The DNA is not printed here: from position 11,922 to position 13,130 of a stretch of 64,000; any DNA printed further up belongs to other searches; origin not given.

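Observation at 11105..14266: IS1595-family element whose inverted repeats enclose a coupled transposase / P63C / methyltransferase-HNH operon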

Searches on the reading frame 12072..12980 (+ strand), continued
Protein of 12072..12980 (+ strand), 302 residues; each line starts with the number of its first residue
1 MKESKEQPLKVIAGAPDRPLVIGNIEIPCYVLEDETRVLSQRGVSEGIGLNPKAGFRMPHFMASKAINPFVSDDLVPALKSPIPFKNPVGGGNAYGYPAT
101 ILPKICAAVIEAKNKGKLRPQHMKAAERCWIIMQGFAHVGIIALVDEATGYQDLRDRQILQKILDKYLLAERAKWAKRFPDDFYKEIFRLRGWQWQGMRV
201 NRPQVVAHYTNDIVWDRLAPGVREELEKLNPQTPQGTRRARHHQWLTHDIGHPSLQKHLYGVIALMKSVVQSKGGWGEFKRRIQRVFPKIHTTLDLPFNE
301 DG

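Call 52: list_cluster_members(proteins=[P0001, P0121, P0124])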
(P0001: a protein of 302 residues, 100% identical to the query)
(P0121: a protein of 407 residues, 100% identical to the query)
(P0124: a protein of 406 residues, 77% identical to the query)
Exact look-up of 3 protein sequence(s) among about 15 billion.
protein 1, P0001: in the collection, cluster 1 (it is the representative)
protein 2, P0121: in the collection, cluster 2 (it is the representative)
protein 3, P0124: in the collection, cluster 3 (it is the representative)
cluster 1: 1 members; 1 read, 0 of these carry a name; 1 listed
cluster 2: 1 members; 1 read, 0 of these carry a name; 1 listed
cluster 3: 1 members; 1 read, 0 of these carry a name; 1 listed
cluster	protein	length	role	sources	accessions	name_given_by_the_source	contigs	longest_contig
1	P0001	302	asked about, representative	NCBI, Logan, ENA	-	-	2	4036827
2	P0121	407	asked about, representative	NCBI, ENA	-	-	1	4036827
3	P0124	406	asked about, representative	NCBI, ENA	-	-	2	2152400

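Call 60: find_encoding_contigs(protein=P0002, flank=5000, max_places=2)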
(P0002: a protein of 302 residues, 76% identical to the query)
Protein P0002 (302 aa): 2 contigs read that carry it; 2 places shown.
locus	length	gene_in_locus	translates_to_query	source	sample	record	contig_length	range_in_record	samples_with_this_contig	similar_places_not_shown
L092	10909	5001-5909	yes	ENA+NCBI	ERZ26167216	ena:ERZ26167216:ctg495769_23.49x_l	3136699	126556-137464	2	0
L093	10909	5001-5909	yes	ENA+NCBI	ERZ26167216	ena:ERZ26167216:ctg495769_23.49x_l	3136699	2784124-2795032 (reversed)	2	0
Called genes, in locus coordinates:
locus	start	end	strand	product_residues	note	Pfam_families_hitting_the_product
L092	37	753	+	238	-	-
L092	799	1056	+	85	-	PF07583:PSCyt2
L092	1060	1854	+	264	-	PF07583:PSCyt2, PF07587:PSD1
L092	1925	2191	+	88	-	-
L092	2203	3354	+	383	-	PF07394:DUF1501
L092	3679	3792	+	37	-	-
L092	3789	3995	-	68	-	-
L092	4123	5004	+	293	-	PF12760:Zn_ribbon_IS1595 (weak), PF12762:DDE_Tnp_IS1595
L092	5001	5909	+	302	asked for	PF10546:P63C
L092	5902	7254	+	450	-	PF01555:N6_N4_Mtase, PF02945:Endonuclease_7 (faint), PF01844:HNH, PF14279:HNH_5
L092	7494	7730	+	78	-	-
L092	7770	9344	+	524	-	PF02638:GHL10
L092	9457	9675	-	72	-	PF18306:LDcluster4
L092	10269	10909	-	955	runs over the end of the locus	PF25183:OMP_b-brl_4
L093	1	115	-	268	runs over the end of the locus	PF01066:CDP-OH_P_transf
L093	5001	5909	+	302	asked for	PF10546:P63C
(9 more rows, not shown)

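Call 63: fold_search(model_id=the predicted structure, library=viral)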
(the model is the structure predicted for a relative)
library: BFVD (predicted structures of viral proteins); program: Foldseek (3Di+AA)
matches with E <= 10: 329; with E <= 0.001: 2
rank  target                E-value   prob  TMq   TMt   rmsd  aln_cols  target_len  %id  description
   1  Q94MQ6                6.6e-09  1.00  0.24  0.28  19.9       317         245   23  p63 [Myxococcus phage Mx8]
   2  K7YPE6                1.1e-07  1.00  0.30  0.27  18.4       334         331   17  (no name in the UniProt tables at hand)
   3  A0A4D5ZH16            1.7e-03  0.98  0.24  0.32  16.5       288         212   10  (no name in the UniProt tables at hand)
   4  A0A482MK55            2.2e-03  0.99  0.27  0.18  16.0       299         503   10  HTH cro/C1-type domain-containing protein [Nodularia phage vB_NspS-kac68v162]
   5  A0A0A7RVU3            4.4e-03  0.85  0.24  0.30  17.6       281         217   13  (no name in the UniProt tables at hand)
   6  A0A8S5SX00            6.1e-03  0.77  0.23  0.25  19.8       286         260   12  Antirepressor protein [Siphoviridae sp. ctDOT22]
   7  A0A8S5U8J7            6.1e-03  0.77  0.23  0.19  14.8       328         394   11  Repressor domain protein [Siphoviridae sp. ct9j27]
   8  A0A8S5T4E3            6.4e-03  0.82  0.22  0.22  20.9       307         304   12  Repressor domain protein [Siphoviridae sp. ctMBu2]
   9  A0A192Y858            9.4e-03  1.00  0.23  0.34   3.9        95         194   27  (no name in the UniProt tables at hand)
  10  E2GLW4                9.9e-03  0.99  0.24  0.40   5.9       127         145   12  AB1gp26 [Acinetobacter phage AB1]
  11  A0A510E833            9.9e-03  0.96  0.24  0.33  15.0       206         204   13  (no name in the UniProt tables at hand)
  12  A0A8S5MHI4            1.0e-02  0.99  0.25  0.47   9.1       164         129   16  BRO family protein [Siphoviridae sp. ctvyM23]
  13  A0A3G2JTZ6            1.2e-02  0.93  0.23  0.25  17.6       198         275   13  Bro [Spodoptera exigua multiple nucleopolyhedrovirus]
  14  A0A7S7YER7            1.2e-02  1.00  0.27  0.51   7.3       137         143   11  Uncharacterized protein [Medusavirus stheno T3]
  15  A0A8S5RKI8            1.5e-02  0.57  0.20  0.17  20.1       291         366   12  Regulatory protein [virus sp. ct6GG30]
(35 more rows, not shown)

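Call 66: get_annotated_region(hit=H2, flank=3500)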
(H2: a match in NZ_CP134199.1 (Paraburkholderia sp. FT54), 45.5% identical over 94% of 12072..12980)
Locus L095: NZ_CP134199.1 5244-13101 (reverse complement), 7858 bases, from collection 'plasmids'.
description: Paraburkholderia sp. FT54 plasmid unnamed2, complete sequence
organism: Paraburkholderia sp. FT54 (NCBI taxid 3074437)
taxonomy: Bacteria; Pseudomonadota; Betaproteobacteria; Burkholderiales; Burkholderiaceae; Paraburkholderia; Paraburkholderia sp. FT54
host: -; source: single cell,Rhizosphere soil of Tomato; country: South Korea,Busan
typing (MOB-suite, as given by PLSDB): non-mobilizable
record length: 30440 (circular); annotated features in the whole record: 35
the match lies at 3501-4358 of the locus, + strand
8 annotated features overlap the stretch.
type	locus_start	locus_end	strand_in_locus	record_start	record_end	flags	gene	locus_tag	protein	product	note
CDS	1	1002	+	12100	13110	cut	-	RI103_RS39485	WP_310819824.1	hypothetical protein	-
CDS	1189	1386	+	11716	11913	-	-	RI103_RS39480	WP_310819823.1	hypothetical protein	-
CDS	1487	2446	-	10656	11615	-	-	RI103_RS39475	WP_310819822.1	Abi family protein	-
CDS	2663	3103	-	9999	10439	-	-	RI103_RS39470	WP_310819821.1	helix-turn-helix domain-containing protein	-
CDS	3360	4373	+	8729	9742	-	-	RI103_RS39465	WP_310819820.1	P63C domain-containing protein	-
CDS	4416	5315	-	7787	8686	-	-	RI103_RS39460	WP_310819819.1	plasmid partitioning protein RepB C-terminal domain-containing protein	-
CDS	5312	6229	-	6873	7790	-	-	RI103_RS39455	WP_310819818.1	plasmid partitioning protein RepB C-terminal domain-containing protein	-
CDS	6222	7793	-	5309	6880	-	-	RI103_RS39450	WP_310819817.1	recombinase family protein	GO:0006310 - DNA recombination [Evidence IEA]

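Call 67: get_annotated_region(hit=H4, flank=3500)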
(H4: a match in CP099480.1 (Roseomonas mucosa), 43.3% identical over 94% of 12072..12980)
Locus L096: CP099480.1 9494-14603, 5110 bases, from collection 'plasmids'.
description: Roseomonas mucosa strain TT14 plasmid pTT14-9, complete sequence
organism: Roseomonas mucosa (NCBI taxid 207340)
taxonomy: Bacteria; Pseudomonadota; Alphaproteobacteria; Rhodospirillales; Acetobacteraceae; Roseomonas; Roseomonas mucosa
host: -; source: Human skin,single cell; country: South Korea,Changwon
typing (MOB-suite, as given by PLSDB): non-mobilizable
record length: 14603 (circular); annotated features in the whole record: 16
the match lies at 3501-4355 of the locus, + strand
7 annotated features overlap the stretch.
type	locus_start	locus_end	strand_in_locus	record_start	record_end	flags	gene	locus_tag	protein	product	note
CDS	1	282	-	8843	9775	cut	-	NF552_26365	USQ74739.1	replication protein RepA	-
CDS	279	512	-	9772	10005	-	-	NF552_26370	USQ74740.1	ribbon-helix-helix protein, CopG family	-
CDS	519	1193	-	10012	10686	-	-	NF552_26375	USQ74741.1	AAA family ATPase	-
CDS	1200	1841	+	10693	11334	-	-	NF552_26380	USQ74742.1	hypothetical protein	-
CDS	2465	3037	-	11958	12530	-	-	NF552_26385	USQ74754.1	site-specific integrase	-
CDS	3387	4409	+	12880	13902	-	-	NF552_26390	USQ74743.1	P63C domain-containing protein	-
CDS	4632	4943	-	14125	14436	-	-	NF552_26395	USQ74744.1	DUF3883 domain-containing protein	-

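Call 68: get_annotated_region(hit=H12, flank=3500)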
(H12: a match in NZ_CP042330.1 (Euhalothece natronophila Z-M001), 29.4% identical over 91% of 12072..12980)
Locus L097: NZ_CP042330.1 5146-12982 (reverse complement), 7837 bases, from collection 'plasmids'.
description: Euhalothece natronophila Z-M001 plasmid pEu4, complete sequence
organism: Euhalothece natronophila Z-M001 (NCBI taxid 522448)
taxonomy: Bacteria; Cyanobacteriota; Cyanophyceae; Chroococcales; Halothecacae; Euhalothece; Euhalothece natronophila; Euhalothece natronophila Z-M001
host: -; source: cell culture,soda lake Magadi; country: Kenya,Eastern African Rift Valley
typing (MOB-suite, as given by PLSDB): non-mobilizable
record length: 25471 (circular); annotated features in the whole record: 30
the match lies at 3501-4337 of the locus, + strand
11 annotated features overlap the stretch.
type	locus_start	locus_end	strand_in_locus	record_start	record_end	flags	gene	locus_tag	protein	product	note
CDS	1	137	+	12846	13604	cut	-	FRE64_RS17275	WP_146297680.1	ParA family protein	-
CDS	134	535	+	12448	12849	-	-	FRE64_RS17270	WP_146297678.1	hypothetical protein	-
CDS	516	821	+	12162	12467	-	-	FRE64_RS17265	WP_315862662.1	hypothetical protein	-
CDS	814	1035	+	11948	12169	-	-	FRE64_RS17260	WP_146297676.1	DUF2283 domain-containing protein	-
CDS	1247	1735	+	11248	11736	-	-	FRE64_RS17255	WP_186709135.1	hypothetical protein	-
CDS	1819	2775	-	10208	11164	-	-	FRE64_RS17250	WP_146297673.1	site-specific integrase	GO:0015074 - DNA integration [Evidence IEA]; GO:0006310 - DNA recombination [Evidence IEA]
CDS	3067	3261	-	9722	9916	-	-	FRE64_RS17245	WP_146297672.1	hypothetical protein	-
CDS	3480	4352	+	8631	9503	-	-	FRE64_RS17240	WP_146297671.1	P63C domain-containing protein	-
CDS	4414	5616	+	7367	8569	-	-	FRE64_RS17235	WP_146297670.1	DNA sulfur modification protein DndB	-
CDS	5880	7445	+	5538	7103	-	-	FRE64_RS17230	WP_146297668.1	hypothetical protein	-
CDS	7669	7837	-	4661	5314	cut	-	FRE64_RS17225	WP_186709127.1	HEAT repeat domain-containing protein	-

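Call 69: get_annotated_region(hit=H30, flank=3000)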
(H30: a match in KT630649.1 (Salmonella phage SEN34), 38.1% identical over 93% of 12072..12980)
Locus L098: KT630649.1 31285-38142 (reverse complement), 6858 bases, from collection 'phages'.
description: Salmonella phage SEN34, complete genome.
organism: Salmonella phage SEN34 (NCBI taxid 1647463)
taxonomy: Viruses; Duplodnaviria; Heunggongvirae; Uroviricota; Caudoviricetes; Brunovirus; Brunovirus SEN34
host: Salmonella enterica subsp. diarizonae 519/03 IIIb; source: feces; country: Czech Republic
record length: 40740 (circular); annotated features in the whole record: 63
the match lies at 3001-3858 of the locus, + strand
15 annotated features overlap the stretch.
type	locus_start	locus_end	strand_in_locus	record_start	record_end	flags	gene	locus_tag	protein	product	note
CDS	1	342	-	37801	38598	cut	-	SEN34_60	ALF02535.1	putative antitermination protein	-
CDS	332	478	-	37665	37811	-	-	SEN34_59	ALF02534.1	hypothetical protein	-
CDS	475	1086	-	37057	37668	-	-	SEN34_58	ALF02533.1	protein NinG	-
CDS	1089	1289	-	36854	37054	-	-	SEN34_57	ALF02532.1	hypothetical protein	-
CDS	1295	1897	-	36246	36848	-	-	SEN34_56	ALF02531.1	hypothetical protein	-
CDS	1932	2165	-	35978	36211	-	-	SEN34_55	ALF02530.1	hypothetical protein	-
CDS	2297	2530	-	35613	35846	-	-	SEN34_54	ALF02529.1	DNA-damage-inducible protein I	-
CDS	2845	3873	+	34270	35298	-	-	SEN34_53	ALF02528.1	hypothetical protein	-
CDS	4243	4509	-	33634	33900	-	-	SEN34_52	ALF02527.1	hypothetical protein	-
CDS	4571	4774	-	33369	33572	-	-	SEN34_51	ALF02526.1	DNA polymerase III theta subunit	-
CDS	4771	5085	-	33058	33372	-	-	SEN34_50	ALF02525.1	hypothetical protein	-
CDS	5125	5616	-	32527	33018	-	-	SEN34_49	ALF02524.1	hypothetical protein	-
CDS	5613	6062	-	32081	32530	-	-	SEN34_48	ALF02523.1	hypothetical protein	-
CDS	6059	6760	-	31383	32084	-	-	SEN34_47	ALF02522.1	replication protein P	-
CDS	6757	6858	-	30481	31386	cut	-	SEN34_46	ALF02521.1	replication protein O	-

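Call 70: get_annotated_region(hit=H27, flank=3000)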
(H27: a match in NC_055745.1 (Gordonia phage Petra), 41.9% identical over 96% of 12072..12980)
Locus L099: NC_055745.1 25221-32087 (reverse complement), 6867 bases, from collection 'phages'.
description: Gordonia phage Petra, complete genome.
organism: Gordonia phage Petra (NCBI taxid 2182347)
taxonomy: Viruses; Duplodnaviria; Heunggongvirae; Uroviricota; Caudoviricetes; Jujuvirus; Jujuvirus petra
host: Gordonia westfalica NRRL B-24152; source: soil; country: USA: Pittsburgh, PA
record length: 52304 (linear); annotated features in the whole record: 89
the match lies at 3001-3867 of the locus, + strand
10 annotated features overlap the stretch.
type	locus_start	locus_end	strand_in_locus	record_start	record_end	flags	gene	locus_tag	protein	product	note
CDS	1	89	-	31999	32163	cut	41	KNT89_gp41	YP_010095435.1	hypothetical protein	-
CDS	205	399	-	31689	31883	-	40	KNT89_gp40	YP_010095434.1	excisionase and transcriptional regulator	-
CDS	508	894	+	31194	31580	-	39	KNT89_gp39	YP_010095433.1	transcriptional repressor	-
CDS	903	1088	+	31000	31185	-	38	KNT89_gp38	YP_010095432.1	hypothetical protein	-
CDS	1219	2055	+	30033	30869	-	37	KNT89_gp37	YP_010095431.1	tyrosine-type recombinase/integrase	integrase (Y-int)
CDS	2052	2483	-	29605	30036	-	36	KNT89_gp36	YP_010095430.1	hypothetical protein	-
CDS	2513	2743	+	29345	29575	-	35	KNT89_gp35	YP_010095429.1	hypothetical protein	-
CDS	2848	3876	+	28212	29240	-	34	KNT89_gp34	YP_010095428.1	P63C domain-containing protein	-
CDS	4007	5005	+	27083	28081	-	33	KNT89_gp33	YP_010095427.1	acyltransferase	-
CDS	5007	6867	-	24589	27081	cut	32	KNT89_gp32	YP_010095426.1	minor tail protein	-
